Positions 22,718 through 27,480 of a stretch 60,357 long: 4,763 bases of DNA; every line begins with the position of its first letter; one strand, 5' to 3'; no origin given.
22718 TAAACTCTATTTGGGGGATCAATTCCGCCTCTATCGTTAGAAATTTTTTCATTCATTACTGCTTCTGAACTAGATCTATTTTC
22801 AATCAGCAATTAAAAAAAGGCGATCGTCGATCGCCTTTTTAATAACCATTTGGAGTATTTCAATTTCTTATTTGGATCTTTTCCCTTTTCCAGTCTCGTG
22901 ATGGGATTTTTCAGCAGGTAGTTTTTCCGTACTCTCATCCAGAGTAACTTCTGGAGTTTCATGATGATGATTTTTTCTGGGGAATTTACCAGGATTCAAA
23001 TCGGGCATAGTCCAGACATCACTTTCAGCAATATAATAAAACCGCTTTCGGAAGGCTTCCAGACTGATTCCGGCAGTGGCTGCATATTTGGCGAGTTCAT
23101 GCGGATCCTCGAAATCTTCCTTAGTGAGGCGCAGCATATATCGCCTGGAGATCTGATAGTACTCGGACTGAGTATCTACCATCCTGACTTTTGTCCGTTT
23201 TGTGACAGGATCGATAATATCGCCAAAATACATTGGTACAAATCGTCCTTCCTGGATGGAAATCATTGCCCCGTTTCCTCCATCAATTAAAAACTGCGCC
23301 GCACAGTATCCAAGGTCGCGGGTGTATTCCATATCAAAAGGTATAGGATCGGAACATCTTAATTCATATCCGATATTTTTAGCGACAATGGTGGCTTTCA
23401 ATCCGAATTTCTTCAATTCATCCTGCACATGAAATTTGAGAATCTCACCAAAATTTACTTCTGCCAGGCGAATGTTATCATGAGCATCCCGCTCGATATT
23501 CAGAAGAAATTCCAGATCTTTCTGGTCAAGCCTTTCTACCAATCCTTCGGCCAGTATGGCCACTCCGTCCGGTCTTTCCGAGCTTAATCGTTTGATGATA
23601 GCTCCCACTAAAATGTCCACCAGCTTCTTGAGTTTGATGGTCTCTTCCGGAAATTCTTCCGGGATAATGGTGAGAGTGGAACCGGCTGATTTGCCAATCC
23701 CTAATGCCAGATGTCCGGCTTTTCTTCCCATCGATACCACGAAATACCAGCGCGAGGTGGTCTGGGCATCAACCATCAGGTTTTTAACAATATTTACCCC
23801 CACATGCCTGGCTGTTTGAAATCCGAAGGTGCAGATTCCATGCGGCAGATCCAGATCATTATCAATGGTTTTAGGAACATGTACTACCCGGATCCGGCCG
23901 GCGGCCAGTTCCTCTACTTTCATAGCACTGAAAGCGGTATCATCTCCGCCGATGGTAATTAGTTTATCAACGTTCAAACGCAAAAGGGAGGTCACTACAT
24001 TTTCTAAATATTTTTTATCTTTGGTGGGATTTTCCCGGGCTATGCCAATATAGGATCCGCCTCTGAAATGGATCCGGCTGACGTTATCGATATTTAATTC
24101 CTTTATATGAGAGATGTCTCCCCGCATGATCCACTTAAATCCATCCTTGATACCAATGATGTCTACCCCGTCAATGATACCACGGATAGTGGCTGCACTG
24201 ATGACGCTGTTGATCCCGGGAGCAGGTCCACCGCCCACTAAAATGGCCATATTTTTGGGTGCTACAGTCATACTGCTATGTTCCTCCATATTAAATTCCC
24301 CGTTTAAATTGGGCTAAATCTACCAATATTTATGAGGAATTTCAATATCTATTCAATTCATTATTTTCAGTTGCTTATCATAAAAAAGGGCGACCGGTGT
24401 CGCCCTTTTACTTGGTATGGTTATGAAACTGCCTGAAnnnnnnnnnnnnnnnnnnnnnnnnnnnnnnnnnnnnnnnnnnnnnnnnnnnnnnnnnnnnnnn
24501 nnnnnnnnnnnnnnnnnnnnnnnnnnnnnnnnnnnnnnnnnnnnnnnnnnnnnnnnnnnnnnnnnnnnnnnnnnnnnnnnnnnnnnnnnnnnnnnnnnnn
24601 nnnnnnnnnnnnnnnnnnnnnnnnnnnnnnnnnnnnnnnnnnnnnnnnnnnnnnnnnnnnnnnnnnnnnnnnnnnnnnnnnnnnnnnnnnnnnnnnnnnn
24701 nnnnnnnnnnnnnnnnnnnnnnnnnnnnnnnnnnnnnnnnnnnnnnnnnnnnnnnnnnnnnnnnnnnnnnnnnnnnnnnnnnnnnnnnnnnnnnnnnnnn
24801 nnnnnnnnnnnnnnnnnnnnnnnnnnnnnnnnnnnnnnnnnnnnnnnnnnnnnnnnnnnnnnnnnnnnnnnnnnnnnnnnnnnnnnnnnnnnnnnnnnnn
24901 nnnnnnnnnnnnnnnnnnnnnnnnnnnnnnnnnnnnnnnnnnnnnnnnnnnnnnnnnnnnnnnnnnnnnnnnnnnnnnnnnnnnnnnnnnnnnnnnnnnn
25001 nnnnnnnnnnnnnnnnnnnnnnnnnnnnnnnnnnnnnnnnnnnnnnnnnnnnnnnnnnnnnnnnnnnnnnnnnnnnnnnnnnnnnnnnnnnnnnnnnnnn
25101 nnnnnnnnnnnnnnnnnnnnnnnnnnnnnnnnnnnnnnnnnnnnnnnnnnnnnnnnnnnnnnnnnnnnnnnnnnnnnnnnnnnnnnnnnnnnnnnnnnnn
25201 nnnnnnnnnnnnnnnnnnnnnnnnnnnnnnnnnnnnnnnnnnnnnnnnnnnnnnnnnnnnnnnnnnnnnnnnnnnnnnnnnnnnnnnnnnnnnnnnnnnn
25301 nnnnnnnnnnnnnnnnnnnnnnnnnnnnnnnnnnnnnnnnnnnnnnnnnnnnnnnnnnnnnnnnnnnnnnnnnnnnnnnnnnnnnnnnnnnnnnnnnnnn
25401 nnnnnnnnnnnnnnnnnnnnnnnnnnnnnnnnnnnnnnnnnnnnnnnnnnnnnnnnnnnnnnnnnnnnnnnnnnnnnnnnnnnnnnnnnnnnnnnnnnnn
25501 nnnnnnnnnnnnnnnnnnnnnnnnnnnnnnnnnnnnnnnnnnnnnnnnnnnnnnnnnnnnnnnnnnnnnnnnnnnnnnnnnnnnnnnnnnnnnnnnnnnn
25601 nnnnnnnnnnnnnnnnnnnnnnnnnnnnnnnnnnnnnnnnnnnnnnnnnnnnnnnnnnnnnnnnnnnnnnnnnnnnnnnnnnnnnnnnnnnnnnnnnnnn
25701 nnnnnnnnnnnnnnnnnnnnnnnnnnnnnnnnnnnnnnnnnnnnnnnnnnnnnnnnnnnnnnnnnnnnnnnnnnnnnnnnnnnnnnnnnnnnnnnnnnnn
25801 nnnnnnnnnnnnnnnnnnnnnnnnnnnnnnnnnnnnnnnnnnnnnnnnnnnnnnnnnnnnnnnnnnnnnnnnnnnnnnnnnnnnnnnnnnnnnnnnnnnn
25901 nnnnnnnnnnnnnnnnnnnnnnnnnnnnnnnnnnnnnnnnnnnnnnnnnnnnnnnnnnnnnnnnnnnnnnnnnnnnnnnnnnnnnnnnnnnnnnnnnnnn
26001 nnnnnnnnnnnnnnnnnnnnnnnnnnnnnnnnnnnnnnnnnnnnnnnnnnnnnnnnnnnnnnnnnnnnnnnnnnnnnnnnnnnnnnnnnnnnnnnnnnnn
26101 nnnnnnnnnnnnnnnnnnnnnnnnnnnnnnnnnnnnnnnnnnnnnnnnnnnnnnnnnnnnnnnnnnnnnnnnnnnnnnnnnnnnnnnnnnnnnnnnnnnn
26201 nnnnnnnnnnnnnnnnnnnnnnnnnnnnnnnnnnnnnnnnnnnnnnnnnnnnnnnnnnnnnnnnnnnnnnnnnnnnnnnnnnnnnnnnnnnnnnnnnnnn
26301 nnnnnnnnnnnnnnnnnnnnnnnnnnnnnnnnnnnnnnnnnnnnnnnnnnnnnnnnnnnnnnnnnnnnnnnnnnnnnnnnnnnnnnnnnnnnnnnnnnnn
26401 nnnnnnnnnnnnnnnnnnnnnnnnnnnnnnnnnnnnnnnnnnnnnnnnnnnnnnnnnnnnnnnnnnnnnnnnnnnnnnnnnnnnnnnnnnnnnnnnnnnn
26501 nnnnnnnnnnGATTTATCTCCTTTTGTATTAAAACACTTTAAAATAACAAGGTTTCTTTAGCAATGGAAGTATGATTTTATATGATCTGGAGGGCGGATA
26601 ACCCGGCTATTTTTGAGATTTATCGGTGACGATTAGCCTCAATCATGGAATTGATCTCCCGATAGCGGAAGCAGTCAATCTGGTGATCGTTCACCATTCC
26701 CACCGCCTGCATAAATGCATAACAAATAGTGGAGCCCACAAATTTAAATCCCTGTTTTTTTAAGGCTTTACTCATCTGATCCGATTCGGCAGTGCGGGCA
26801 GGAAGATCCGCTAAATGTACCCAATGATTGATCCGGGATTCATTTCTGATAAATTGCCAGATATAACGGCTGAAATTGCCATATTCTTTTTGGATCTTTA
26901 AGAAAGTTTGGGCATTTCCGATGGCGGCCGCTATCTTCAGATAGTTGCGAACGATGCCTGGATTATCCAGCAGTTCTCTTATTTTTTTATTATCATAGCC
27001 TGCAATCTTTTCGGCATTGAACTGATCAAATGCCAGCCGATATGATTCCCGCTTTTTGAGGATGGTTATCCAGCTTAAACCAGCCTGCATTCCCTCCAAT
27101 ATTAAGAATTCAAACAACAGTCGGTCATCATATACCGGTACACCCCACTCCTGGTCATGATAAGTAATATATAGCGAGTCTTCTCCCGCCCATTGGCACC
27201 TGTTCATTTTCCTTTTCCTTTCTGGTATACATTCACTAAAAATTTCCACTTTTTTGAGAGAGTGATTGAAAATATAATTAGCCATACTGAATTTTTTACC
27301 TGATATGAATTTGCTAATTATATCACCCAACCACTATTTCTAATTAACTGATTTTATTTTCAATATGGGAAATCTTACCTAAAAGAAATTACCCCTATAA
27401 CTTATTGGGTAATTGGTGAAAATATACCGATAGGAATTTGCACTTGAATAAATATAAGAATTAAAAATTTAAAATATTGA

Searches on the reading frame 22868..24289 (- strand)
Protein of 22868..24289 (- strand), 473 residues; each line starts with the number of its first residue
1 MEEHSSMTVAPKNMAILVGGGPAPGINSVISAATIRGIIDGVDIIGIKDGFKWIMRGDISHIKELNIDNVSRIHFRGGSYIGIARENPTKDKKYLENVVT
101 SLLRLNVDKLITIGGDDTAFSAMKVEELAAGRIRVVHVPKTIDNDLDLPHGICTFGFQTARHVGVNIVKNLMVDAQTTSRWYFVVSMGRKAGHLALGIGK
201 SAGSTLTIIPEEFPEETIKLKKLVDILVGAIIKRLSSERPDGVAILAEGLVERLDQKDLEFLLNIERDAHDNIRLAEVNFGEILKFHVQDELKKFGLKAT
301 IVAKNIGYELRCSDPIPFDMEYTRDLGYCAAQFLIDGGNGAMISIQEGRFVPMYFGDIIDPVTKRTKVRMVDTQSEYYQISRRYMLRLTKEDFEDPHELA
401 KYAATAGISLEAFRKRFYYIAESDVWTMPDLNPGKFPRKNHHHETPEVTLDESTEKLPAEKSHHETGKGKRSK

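Call 74: search_protein_families(library=pfam, proteins=[window:22868-24289:-], max_evalue=0.00001)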
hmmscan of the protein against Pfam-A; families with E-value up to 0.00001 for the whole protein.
window:22868-24289:- (473 aa): 1 family
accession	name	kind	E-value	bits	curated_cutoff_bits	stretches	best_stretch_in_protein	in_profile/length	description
PF00365.25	PFK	-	7.6e-48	163.7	30.9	1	14-334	2-277/277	Phosphofructokinase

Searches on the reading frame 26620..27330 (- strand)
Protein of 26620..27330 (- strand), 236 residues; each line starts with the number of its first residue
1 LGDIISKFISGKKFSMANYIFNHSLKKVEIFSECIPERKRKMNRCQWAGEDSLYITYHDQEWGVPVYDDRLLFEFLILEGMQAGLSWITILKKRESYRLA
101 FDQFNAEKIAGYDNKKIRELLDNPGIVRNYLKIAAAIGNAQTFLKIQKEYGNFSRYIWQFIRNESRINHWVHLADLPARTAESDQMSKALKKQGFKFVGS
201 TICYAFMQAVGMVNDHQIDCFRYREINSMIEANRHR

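Call 74: search_protein_families(library=pfam, proteins=[window:26620-27330:-], max_evalue=0.00001)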
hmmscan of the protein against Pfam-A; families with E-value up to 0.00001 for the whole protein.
window:26620-27330:- (236 aa): 1 family
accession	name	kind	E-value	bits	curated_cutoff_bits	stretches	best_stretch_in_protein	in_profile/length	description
PF03352.18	Adenine_glyco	-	3.2e-81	271.8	25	1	47-222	1-176/177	Methyladenine glycosylase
